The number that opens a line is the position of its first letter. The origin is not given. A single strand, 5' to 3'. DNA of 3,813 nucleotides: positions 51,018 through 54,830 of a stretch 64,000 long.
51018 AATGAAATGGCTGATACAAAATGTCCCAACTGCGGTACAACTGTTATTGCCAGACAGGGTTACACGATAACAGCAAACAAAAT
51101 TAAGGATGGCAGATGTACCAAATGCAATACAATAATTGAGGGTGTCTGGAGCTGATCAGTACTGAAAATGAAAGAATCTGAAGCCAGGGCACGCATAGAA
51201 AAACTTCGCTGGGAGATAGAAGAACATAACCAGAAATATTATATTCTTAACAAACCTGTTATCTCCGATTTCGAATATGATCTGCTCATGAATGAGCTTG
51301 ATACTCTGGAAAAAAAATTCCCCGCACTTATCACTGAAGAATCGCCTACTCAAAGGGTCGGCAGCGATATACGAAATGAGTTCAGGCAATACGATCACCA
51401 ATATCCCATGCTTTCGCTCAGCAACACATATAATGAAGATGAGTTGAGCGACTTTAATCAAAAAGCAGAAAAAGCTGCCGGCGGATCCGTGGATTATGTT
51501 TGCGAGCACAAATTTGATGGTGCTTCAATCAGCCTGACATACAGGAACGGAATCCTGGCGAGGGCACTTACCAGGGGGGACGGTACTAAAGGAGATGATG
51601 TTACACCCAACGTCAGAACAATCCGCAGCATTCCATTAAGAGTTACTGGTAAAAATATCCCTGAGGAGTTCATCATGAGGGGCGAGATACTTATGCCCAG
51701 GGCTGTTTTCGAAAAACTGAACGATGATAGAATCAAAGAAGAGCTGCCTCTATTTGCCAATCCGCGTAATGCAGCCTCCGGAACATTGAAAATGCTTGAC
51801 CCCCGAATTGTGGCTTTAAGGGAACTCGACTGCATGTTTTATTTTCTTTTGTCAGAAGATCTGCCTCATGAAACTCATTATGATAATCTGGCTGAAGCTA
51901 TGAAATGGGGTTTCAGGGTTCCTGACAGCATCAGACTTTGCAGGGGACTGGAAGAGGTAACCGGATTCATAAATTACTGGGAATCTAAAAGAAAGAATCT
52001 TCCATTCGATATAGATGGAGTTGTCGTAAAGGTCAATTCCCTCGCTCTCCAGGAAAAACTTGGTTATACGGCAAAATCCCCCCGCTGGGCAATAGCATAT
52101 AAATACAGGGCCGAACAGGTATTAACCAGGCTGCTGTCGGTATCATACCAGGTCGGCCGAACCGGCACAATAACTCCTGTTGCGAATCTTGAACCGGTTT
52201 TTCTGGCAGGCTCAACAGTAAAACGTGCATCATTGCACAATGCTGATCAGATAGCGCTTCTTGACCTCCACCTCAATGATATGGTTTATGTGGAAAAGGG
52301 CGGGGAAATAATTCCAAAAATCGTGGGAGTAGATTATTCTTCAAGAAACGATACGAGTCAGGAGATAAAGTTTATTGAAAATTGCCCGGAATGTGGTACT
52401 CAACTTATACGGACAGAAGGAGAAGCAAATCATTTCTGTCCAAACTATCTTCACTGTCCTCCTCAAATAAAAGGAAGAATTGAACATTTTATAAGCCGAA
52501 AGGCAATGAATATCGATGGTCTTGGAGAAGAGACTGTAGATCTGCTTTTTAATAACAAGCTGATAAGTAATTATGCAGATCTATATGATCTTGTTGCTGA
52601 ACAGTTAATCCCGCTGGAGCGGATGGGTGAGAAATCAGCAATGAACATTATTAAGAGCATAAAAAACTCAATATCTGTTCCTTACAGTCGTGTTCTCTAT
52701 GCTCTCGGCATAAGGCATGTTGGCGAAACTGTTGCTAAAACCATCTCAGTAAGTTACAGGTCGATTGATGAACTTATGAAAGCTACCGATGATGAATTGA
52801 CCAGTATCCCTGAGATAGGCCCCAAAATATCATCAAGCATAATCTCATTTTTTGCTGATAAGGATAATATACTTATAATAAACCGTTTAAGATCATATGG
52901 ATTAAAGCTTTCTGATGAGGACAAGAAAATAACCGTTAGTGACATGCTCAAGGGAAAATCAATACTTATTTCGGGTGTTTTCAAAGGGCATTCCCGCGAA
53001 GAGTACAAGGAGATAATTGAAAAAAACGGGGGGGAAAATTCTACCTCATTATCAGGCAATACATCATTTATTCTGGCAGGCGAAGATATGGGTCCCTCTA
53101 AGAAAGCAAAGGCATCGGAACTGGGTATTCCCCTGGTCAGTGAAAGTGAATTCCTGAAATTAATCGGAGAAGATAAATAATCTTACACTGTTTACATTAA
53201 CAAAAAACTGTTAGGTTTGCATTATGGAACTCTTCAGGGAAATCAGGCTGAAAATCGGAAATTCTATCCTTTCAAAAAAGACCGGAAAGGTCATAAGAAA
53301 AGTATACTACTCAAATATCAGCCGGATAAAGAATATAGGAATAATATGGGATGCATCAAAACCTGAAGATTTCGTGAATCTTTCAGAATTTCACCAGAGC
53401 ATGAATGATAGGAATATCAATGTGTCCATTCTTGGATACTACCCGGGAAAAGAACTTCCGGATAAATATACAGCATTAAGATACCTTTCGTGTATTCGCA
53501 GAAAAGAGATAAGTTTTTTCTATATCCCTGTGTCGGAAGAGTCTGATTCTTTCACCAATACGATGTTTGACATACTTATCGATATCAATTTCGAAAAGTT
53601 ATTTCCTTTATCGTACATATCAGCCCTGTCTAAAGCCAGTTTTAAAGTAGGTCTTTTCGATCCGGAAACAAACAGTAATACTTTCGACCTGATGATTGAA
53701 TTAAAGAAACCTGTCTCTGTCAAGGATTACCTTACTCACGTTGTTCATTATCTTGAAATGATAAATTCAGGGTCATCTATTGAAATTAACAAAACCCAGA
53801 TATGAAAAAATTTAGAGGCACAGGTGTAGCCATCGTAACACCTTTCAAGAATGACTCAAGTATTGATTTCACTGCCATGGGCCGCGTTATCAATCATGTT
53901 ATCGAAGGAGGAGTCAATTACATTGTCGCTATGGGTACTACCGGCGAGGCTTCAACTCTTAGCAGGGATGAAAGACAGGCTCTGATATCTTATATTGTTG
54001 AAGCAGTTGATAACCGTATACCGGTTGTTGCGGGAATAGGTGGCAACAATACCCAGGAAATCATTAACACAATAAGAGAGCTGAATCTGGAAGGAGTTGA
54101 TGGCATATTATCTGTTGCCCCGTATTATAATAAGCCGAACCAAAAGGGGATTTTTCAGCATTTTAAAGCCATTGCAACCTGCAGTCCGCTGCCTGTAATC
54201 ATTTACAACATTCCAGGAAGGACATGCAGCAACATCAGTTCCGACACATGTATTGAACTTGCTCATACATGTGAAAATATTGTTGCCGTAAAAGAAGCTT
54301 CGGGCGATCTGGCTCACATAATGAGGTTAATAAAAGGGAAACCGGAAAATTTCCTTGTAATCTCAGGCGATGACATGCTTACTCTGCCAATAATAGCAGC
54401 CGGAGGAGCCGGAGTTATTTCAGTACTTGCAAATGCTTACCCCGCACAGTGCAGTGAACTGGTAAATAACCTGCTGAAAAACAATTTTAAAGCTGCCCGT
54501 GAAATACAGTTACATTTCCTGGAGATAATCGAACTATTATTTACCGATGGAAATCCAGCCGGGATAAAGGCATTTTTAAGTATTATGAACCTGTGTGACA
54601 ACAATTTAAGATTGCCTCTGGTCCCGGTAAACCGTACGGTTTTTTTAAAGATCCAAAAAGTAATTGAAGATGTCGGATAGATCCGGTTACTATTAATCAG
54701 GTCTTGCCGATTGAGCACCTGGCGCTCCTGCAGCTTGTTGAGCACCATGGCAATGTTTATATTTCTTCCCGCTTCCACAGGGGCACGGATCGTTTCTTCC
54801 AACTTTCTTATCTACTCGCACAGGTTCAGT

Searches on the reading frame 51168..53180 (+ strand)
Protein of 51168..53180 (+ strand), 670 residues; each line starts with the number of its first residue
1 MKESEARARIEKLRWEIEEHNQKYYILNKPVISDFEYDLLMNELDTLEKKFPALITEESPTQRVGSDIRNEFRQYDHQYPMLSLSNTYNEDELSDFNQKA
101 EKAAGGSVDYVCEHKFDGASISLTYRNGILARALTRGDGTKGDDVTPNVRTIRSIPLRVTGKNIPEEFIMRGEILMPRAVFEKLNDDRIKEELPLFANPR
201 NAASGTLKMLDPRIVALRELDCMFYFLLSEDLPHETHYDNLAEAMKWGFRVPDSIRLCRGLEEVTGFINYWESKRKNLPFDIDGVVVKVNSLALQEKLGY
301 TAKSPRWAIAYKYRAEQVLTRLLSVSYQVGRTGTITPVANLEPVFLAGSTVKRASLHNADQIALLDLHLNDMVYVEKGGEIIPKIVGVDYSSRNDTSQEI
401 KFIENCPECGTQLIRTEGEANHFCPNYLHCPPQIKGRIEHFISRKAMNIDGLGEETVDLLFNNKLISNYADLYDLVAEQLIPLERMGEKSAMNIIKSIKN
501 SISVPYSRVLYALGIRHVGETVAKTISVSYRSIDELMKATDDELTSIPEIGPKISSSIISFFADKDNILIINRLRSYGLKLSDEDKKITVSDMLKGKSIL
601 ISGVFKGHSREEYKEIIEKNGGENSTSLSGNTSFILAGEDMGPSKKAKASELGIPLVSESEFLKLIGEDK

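Call 3: search_protein_families(library=ncbifam, proteins=[window:51168-53180:+], max_evalue=0.001)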
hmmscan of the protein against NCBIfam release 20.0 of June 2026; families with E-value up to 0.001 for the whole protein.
window:51168-53180:+ (670 aa): 7 families
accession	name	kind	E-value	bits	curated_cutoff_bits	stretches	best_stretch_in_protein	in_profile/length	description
NF005932.1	PRK07956.1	equivalog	7e-240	798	369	1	9-666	2-664/664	NAD-dependent DNA ligase LigA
TIGR00575.1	dnlj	equivalog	2e-237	789.7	444.45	1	14-662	2-652/652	NAD-dependent DNA ligase LigA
NF010931.0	PRK14351.1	equivalog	4.5e-182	607.2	1051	1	2-668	28-684/692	NAD-dependent DNA ligase LigA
NF010930.0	PRK14350.1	equivalog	1.3e-134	450.1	652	1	6-660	5-659/669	NAD-dependent DNA ligase LigA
NF005987.0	PRK08097.1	equivalog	1.4e-49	169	498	1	3-576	27-554/562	NAD-dependent DNA ligase LigB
NF010337.0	PRK13766.1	equivalog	0.00038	18.7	610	1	496-562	709-775/781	Hef nuclease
NF004719.0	PRK06063.1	equivalog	0.00057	18.9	389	1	608-667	247-307/331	DEDDh family exonuclease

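Call 4: search_protein_families(library=pfam, proteins=[window:51168-53180:+], max_evalue=0.001)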
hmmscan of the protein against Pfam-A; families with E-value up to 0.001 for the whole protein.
window:51168-53180:+ (670 aa): 9 families
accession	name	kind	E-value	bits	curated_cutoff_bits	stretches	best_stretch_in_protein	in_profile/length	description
PF01653.23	DNA_ligase_aden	-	1.1e-93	313.9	27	1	70-316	2-253/253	NAD-dependent DNA ligase adenylation domain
PF03120.22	DNA_ligase_OB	-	1.7e-31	108.3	32.9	1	320-395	2-77/79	NAD-dependent DNA ligase OB-fold domain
PF12826.13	HHH_2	-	3.7e-23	81.9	27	1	508-571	1-64/64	Helix-hairpin-helix motif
PF00533.33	BRCT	-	1.2e-15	58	21.3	1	591-666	3-78/78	BRCA1 C Terminus (BRCT) domain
PF14520.12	HHH_5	-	9.2e-12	45.7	27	1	513-562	5-55/57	Helix-hairpin-helix domain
PF03119.21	DNA_ligase_ZBD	-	3e-11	43.4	25.8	1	405-431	1-26/27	NAD-dependent DNA ligase C4 zinc finger domain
PF22745.1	Nlig-Ia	-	1.1e-06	29.6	27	1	9-56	5-52/92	DNA ligase-like, N-terminal NAD+-binding domain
PF16589.12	BRCT_2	-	0.00064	20.4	27.3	0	593-658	2-66/86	BRCT domain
PF12738.14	PTCB-BRCT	-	0.00081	19.8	22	0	603-658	6-60/63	twin BRCT domain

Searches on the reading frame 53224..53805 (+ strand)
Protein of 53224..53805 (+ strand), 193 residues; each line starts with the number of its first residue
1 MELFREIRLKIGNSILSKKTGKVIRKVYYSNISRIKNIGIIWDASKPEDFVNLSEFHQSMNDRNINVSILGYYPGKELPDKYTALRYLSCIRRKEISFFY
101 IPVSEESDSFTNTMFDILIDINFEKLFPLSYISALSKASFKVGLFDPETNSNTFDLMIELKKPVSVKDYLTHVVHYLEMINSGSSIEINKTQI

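Call 3: search_protein_families(library=ncbifam, proteins=[window:53224-53805:+], max_evalue=0.001)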
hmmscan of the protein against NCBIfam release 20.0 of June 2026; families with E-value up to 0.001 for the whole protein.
window:53224-53805:+ (193 aa): 0 families

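Call 4: search_protein_families(library=pfam, proteins=[window:53224-53805:+], max_evalue=0.001)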
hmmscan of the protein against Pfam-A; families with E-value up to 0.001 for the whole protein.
window:53224-53805:+ (193 aa): 1 family
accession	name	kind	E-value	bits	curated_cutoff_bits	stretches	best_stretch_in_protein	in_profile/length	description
PF21857.2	DUF6913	-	1.4e-28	100.3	27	1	10-180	3-166/166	Family of unknown function (DUF6913)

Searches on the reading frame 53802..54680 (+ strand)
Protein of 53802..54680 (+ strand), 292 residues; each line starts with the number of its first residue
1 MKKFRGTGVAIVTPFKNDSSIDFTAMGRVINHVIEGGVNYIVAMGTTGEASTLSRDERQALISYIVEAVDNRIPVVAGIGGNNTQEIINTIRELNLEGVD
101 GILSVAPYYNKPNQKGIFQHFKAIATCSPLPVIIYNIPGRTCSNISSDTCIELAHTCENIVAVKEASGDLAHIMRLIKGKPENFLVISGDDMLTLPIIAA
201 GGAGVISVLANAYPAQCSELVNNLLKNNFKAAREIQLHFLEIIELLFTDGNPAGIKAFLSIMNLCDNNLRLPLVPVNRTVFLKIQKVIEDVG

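Call 3: search_protein_families(library=ncbifam, proteins=[window:53802-54680:+], max_evalue=0.001)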
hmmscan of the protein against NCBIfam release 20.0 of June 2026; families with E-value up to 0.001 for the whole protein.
window:53802-54680:+ (292 aa): 7 families
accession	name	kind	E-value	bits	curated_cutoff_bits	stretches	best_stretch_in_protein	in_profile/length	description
TIGR00674.1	dapA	equivalog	1.5e-99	332.5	206.15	1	9-289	4-284/286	4-hydroxy-tetrahydrodipicolinate synthase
TIGR02313.1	HpaI-NOT-DapA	exception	8.9e-72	241.3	396.7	1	4-289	1-287/294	2,4-dihydroxyhept-2-ene-1,7-dioic acid aldolase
NF003164.0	PRK04147.1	equivalog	1.3e-40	139.5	281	1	2-289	2-288/294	N-acetylneuraminate lyase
NF040954.1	Arch_KDGaldase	equivalog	1.1e-35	123.4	390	1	10-264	6-253/288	bifunctional 2-dehydro-3-deoxy-phosphogluconate/2-dehydro-3-deoxy-6-phosphogalactonate aldolase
TIGR00683.1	nanA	equivalog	9e-34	117.1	382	1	5-279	2-276/293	N-acetylneuraminate lyase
TIGR03249.1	KdgD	equivalog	2.3e-33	115.6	373.95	1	12-290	17-297/299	5-dehydro-4-deoxyglucarate dehydratase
NF002958.0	PRK03620.1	subfamily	1.7e-30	105.9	278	1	12-290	19-298/307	5-dehydro-4-deoxyglucarate dehydratase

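Call 4: search_protein_families(library=pfam, proteins=[window:53802-54680:+], max_evalue=0.001)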
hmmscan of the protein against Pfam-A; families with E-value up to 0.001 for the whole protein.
window:53802-54680:+ (292 aa): 1 family
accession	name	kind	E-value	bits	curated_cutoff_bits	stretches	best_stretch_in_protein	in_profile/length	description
PF00701.28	DHDPS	-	6.1e-83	278.3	22.1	1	3-289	1-287/289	Dihydrodipicolinate synthetase family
